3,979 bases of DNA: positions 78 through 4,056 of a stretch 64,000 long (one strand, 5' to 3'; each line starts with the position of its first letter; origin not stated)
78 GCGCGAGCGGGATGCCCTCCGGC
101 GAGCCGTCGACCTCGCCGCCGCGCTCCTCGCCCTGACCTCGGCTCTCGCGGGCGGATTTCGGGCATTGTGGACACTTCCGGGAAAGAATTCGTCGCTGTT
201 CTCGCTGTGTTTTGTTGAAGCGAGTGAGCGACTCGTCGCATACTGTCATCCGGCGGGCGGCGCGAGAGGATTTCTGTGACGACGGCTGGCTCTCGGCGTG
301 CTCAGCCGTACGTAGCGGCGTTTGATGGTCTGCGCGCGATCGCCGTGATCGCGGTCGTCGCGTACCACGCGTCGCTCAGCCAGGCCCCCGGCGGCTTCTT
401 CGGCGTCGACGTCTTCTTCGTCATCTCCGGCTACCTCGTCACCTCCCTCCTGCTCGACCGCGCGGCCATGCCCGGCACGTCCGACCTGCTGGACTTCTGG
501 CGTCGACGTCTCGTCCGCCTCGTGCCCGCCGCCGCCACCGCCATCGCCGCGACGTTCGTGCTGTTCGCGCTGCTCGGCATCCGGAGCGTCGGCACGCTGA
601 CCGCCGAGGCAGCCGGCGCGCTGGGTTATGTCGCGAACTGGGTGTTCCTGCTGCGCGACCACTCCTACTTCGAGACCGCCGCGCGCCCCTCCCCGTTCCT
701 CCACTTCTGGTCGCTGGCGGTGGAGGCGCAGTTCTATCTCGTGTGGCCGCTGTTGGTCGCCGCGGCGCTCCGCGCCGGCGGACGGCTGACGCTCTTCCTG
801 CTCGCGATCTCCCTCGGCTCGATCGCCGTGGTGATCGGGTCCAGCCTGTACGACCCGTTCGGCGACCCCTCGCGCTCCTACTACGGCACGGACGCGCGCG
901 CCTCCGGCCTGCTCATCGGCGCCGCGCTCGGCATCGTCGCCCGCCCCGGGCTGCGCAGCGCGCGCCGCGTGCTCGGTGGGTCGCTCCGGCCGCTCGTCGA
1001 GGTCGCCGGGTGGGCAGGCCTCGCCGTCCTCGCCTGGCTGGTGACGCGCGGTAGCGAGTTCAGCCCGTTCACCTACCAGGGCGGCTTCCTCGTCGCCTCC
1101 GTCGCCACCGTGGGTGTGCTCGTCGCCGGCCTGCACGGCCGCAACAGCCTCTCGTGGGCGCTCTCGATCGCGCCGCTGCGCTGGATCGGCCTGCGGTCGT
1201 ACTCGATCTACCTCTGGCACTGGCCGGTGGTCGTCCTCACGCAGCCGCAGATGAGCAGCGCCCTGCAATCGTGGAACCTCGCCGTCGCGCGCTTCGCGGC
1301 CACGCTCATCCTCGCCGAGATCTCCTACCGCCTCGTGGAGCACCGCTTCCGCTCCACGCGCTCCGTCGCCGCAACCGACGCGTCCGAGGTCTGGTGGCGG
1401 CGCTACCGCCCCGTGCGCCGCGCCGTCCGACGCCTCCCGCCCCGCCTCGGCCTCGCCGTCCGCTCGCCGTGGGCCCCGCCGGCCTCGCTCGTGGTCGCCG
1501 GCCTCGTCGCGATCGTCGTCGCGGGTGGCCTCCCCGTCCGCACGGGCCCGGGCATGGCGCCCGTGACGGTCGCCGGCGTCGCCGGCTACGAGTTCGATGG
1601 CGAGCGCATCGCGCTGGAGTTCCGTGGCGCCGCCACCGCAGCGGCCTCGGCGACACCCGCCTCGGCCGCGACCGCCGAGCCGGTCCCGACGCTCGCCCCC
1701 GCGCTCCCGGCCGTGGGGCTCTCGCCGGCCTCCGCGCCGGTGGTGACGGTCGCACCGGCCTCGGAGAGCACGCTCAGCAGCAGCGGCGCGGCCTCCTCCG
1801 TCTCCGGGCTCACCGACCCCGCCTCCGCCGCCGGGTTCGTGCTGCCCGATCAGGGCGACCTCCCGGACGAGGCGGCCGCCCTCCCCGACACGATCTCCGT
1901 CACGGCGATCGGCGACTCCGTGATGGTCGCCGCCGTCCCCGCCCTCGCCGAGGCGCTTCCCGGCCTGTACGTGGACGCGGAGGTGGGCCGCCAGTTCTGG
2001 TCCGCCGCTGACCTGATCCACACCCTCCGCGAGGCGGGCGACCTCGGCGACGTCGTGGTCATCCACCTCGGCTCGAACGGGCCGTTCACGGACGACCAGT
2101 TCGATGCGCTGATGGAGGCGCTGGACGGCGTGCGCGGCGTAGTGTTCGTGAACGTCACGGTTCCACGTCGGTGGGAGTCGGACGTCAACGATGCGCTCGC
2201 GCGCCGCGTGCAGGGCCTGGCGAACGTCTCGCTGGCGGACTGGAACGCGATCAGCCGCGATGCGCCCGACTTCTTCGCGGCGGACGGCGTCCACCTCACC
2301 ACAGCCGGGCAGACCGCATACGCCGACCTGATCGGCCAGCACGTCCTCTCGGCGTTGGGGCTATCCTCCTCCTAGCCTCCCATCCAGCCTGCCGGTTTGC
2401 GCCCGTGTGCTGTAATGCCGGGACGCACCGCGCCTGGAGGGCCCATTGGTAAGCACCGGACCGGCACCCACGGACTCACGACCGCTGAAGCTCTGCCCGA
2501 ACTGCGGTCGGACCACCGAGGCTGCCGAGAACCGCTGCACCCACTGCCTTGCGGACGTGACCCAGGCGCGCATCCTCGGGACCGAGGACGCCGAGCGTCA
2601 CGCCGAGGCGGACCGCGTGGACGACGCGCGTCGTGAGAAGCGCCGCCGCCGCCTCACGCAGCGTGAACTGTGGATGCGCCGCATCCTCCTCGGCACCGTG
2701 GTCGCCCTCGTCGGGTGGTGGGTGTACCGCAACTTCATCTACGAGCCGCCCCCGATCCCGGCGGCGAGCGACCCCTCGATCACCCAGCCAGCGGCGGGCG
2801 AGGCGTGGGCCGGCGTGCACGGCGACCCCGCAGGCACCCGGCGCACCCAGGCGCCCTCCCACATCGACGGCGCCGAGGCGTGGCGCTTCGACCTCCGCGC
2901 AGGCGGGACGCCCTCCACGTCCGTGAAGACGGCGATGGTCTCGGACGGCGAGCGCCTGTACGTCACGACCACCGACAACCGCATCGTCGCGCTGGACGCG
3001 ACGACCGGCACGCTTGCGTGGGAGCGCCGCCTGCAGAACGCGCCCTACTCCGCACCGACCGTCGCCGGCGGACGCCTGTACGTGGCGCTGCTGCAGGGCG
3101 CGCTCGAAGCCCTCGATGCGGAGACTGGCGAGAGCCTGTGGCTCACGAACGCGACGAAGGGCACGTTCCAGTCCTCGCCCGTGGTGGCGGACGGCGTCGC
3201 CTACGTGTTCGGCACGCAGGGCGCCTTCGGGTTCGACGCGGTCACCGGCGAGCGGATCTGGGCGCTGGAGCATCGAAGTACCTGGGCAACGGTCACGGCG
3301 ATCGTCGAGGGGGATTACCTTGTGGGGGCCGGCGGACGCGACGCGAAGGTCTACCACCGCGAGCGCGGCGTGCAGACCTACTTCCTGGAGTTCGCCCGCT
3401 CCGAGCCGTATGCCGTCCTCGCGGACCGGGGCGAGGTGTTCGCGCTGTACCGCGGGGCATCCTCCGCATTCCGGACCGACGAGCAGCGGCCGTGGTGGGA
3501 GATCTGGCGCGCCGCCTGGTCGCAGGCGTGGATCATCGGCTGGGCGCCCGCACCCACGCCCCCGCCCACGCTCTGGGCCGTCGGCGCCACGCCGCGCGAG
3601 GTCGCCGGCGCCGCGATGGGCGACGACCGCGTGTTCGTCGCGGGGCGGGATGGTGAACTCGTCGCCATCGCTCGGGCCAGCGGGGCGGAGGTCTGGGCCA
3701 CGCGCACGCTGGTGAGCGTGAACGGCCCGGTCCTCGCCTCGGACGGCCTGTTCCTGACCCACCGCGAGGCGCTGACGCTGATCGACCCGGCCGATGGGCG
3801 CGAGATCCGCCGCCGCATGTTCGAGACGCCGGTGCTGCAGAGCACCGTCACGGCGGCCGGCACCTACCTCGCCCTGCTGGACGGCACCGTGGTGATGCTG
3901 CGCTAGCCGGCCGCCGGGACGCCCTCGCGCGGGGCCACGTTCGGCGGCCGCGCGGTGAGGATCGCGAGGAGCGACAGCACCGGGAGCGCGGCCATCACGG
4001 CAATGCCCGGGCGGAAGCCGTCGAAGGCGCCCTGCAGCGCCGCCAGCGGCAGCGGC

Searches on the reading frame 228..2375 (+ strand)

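Call 97: search_protein_families(library=pfam, proteins=[window:228-2375:+], max_evalue=0.001)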
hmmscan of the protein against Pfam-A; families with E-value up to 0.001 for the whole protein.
window:228-2375:+ (715 aa): 1 family
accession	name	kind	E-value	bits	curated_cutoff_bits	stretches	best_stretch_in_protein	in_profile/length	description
PF01757.29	Acyl_transf_3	-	9.4e-34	117.3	31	1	30-363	2-321/326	Acyltransferase domain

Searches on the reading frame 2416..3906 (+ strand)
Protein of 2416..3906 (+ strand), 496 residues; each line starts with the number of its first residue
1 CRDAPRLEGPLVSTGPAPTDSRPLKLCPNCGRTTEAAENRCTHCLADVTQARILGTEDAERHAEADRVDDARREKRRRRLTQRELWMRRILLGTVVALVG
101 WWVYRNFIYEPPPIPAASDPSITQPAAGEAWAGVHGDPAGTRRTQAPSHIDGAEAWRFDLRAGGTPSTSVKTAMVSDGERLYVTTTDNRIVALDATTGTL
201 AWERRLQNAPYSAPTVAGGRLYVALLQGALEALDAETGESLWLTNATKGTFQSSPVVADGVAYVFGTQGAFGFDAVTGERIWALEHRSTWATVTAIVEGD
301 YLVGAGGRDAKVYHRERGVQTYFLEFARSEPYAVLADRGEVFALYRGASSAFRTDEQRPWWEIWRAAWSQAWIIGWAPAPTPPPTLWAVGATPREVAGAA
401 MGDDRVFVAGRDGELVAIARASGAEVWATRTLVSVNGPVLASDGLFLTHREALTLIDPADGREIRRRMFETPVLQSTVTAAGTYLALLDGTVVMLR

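Call 97: search_protein_families(library=pfam, proteins=[window:2416-3906:+], max_evalue=0.001)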
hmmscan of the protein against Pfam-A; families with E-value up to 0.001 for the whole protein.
window:2416-3906:+ (496 aa): 4 families
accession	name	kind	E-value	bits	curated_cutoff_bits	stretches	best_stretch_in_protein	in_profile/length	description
PF13360.13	PQQ_2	-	1.8e-34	119.9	27.6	3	151-285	12-145/233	Outer membrane protein assembly factor BamB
PF13570.13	Beta-prop_ACSF4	-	5.2e-19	69.2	133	1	152-313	81-239/329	Beta-alanine-activating enzyme, beta-propeller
PF01011.28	PQQ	-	3.2e-14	53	26.7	2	154-206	29-85/595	Glucose/ethanol/alcohol dehydrogenase, beta-propeller domain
PF25293.1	Beta-prop_EMC1_N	-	9.7e-06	25.9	34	1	177-287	30-148/219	EMC1 N-terminal beta-propeller domain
